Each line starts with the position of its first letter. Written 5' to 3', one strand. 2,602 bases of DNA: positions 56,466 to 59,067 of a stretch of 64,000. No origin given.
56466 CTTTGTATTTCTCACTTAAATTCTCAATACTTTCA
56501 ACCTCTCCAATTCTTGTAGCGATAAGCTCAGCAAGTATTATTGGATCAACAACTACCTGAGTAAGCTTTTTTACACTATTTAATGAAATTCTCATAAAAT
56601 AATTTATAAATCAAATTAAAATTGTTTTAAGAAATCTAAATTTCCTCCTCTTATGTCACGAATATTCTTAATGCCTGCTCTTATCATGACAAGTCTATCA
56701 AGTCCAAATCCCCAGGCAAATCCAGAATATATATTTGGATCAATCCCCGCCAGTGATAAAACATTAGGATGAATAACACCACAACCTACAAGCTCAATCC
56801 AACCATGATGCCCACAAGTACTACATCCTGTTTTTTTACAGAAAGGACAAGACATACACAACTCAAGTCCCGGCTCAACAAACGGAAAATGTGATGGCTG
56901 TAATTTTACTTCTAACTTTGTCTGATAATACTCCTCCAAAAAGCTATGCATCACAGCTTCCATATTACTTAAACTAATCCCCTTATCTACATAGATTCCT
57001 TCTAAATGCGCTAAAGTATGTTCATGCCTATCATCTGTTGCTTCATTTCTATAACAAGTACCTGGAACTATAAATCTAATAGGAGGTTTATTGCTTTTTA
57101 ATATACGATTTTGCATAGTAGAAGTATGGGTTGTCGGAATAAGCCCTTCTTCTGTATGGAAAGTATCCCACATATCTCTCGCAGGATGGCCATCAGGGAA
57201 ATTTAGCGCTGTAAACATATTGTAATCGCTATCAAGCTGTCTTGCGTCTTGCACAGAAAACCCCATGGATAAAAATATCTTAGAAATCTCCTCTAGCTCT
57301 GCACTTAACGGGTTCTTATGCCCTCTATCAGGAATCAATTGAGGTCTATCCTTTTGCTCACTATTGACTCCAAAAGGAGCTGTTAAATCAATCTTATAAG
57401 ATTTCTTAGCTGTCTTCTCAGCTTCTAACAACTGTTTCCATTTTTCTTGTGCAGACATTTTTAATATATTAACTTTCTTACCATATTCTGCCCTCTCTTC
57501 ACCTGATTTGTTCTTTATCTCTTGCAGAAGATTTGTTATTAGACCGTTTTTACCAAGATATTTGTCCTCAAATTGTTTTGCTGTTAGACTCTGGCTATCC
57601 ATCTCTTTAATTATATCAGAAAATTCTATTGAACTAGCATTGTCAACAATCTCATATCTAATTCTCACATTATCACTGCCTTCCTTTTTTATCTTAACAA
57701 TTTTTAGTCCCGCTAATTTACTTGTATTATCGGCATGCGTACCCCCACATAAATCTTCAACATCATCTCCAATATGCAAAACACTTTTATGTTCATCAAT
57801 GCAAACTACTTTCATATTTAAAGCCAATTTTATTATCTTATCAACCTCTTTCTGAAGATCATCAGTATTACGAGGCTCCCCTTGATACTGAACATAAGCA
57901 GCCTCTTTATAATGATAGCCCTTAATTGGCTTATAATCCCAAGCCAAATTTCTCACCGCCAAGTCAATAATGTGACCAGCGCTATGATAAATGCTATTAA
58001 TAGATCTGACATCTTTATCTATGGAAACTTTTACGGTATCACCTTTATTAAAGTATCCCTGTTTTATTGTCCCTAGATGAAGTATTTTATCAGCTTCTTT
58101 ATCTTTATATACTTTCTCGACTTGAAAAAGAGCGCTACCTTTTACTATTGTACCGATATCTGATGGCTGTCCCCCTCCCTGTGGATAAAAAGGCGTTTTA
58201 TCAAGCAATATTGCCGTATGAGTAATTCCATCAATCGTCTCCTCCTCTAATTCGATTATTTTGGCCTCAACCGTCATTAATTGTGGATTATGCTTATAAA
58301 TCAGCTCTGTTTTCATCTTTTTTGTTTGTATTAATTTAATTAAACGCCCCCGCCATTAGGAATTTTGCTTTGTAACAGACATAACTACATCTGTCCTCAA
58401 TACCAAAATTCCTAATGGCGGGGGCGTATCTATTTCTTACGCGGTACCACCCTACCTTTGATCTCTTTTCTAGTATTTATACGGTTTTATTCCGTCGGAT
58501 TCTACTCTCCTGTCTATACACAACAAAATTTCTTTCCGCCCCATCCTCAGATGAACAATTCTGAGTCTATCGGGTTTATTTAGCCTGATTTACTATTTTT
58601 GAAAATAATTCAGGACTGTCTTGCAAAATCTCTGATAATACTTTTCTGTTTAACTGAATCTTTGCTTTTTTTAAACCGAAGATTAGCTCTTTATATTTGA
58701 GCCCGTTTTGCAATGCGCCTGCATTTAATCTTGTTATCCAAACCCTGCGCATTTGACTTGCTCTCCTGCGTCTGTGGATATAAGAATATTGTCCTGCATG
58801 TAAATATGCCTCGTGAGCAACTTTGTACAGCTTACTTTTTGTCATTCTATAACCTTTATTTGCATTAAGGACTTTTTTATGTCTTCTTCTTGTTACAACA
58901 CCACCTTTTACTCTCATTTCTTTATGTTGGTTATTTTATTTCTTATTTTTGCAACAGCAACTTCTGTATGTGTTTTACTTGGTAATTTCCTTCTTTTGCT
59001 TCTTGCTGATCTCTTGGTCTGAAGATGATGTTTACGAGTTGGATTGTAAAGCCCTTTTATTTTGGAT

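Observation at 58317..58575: T-box riboswitch leader controlling the AlaX-pheS-pheT genes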

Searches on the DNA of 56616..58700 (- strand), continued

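Call 38: search_rna_families(sources=[L004, L008, L011], threshold=gathering, show_alignments=3)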
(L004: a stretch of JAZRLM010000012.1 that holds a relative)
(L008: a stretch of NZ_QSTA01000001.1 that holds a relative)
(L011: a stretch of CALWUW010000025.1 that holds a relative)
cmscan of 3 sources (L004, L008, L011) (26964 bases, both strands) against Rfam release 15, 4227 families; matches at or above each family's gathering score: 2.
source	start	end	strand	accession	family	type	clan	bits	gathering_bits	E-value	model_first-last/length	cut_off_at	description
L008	3705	3922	+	RF00230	T-box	Cis-reg; leader;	-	120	93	2.2e-26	1-219/219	no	T-box leader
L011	3684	3909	+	RF00230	T-box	Cis-reg; leader;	-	105.1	93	1.5e-22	1-219/219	no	T-box leader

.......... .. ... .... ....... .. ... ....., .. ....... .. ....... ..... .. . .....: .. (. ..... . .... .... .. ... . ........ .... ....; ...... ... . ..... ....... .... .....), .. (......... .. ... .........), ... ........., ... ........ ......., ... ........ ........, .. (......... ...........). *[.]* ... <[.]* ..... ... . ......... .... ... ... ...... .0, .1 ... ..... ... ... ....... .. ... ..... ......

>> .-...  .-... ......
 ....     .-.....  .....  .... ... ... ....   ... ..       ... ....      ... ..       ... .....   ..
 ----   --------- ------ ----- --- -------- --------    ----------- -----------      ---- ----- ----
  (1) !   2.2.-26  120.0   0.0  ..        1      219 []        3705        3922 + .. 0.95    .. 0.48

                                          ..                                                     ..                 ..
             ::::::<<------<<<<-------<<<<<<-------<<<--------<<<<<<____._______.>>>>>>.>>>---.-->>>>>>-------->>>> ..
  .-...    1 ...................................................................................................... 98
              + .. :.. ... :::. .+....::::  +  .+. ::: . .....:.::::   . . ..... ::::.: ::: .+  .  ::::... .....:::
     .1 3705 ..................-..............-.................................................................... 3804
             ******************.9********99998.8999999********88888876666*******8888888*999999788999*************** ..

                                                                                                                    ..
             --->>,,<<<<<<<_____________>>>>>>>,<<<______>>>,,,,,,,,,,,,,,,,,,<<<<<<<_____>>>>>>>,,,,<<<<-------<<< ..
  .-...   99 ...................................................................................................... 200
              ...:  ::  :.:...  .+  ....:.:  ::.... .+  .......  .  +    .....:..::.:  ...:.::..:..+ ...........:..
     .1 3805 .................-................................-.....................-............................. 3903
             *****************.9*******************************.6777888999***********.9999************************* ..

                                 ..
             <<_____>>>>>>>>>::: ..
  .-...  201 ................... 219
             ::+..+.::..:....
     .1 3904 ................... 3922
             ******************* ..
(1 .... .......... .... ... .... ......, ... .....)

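Call 46: search_rna_families(sources=[L081, L082, L164, L165, L166, L167, L168, L169], threshold=evalue, max_evalue=1)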
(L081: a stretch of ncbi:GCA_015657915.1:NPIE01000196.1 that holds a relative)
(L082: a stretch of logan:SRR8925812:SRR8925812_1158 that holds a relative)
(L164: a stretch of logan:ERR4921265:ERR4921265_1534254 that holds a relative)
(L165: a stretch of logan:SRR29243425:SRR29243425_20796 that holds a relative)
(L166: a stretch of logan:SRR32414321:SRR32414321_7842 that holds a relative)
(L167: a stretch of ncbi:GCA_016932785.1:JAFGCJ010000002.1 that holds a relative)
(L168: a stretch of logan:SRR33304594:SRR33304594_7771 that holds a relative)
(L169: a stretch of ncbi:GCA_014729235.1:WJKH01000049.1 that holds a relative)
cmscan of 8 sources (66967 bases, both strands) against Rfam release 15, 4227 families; matches with E-value up to 1: 0.
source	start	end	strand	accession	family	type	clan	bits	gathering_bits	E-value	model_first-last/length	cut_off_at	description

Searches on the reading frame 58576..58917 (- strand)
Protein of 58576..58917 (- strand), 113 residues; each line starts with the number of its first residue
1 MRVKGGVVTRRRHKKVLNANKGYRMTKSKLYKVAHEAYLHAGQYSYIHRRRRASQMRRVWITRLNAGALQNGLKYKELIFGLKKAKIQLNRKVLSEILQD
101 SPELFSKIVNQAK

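Call 6: search_protein_families(library=pfam, proteins=[window:58576-58917:-])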
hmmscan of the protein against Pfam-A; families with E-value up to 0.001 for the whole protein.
window:58576-58917:- (113 aa): 1 family
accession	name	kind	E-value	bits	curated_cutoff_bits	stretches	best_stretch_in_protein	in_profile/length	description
PF00453.23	Ribosomal_L20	-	1.5e-34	118.8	30.8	1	2-108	1-107/107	Ribosomal protein L20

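Call 100: find_encoding_contigs(protein=window:58576-58917:-, flank=3000, max_places=10)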
Protein window:58576-58917:- (113 aa): 20 contigs read that carry it; 10 places shown.
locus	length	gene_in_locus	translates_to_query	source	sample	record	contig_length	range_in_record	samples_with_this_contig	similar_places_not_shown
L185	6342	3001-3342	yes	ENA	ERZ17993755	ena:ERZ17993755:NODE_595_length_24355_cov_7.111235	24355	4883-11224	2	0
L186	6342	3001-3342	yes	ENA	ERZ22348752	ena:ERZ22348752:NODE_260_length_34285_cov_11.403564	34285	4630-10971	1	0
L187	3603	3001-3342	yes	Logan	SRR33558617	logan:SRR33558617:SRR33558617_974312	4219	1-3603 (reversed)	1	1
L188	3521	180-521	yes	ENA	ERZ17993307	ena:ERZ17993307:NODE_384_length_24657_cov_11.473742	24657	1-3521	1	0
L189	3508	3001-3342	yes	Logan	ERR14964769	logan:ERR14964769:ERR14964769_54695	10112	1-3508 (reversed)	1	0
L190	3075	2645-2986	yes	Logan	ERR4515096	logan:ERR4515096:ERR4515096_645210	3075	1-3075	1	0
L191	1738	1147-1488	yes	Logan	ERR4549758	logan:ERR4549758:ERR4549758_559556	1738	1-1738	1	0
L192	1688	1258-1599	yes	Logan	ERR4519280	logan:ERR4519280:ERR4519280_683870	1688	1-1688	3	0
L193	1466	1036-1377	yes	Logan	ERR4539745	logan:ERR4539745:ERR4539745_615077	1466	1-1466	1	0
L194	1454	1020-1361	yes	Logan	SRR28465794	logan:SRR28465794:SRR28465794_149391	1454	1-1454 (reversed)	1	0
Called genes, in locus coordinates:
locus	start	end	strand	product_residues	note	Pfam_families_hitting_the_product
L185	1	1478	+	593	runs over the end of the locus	PF07973:tRNA_SAD, PF00587:tRNA-synt_2b, PF03129:HGTP_anticodon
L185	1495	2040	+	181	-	PF05198:IF3_N, PF00707:IF3_C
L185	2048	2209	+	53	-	-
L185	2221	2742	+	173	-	-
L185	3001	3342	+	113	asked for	PF00453:Ribosomal_L20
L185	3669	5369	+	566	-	PF01411:tRNA-synt_2c, PF07973:tRNA_SAD, PF02912:Phe_tRNA-synt_N, PF01409:tRNA-synt_2d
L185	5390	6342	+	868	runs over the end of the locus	PF01588:tRNA_bind, PF03483:B3_4, PF03484:B5, PF17759:tRNA_synthFbeta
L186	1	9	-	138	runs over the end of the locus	-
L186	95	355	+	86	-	PF01649:Ribosomal_S20p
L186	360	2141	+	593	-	PF07973:tRNA_SAD, PF00587:tRNA-synt_2b, PF03129:HGTP_anticodon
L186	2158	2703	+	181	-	PF05198:IF3_N, PF00707:IF3_C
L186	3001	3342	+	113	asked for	PF00453:Ribosomal_L20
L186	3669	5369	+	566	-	PF01411:tRNA-synt_2c, PF07973:tRNA_SAD, PF02912:Phe_tRNA-synt_N, PF01409:tRNA-synt_2d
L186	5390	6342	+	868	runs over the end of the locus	PF01588:tRNA_bind, PF03483:B3_4, PF03484:B5, PF17759:tRNA_synthFbeta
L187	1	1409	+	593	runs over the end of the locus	PF07973:tRNA_SAD, PF00587:tRNA-synt_2b, PF03129:HGTP_anticodon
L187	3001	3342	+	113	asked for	PF00453:Ribosomal_L20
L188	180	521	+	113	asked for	PF00453:Ribosomal_L20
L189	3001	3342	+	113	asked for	PF00453:Ribosomal_L20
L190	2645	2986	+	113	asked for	PF00453:Ribosomal_L20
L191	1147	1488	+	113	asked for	PF00453:Ribosomal_L20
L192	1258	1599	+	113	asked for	PF00453:Ribosomal_L20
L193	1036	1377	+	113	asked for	PF00453:Ribosomal_L20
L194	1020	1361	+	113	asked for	PF00453:Ribosomal_L20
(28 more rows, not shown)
